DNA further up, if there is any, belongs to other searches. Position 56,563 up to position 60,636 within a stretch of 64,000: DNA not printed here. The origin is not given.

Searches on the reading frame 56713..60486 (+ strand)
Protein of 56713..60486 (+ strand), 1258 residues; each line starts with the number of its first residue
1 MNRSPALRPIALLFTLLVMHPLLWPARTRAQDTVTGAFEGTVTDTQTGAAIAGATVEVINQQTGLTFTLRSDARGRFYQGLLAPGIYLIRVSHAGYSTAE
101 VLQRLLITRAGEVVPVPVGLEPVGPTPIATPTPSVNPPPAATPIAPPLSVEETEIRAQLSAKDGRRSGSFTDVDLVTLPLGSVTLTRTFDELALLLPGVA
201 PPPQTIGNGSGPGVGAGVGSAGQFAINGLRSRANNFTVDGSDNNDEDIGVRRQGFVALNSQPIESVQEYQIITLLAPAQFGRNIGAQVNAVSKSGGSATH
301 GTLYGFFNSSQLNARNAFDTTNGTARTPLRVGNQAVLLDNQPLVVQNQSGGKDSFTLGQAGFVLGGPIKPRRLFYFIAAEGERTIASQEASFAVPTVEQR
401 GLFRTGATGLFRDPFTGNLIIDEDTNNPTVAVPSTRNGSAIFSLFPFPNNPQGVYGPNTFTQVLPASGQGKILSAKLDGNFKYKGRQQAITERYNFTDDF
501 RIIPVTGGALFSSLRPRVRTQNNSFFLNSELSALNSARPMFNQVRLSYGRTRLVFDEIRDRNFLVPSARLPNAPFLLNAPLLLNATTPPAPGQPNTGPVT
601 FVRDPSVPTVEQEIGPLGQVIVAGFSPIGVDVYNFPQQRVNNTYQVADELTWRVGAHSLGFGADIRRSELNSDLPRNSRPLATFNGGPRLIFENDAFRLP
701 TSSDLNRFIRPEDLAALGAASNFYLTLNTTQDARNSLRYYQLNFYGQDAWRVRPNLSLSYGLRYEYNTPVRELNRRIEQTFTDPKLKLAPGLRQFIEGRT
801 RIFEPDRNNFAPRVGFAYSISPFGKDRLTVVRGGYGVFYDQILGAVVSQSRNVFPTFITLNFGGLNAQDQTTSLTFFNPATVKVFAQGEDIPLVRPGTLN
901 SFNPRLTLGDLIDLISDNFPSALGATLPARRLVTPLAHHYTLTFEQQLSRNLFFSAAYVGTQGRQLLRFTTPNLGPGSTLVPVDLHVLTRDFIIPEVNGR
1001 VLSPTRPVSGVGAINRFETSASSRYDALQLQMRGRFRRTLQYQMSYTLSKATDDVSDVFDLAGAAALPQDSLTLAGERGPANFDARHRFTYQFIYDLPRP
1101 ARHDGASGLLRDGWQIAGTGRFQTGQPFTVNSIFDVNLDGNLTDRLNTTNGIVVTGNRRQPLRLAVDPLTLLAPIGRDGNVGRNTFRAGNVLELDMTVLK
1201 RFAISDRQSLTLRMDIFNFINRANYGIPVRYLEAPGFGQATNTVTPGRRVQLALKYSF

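Call 48: search_protein_families(library=pfam, proteins=[window:56713-60486:+], max_evalue=0.00001)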
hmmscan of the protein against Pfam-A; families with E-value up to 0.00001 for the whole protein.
window:56713-60486:+ (1258 aa): 3 families
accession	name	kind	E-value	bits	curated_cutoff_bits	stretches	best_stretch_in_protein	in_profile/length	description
PF25183.1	OMP_b-brl_4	-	3.5e-126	423.1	30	1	291-1251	1-838/838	Outer membrane beta barrel domain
PF13620.12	CarboxypepD_reg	-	8.2e-15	55.4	32.3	1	39-101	3-64/82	Carboxypeptidase regulatory-like domain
PF13715.12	CarbopepD_reg_2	-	1.7e-06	28.4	32.2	1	39-101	2-60/88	CarboxypepD_reg-like domain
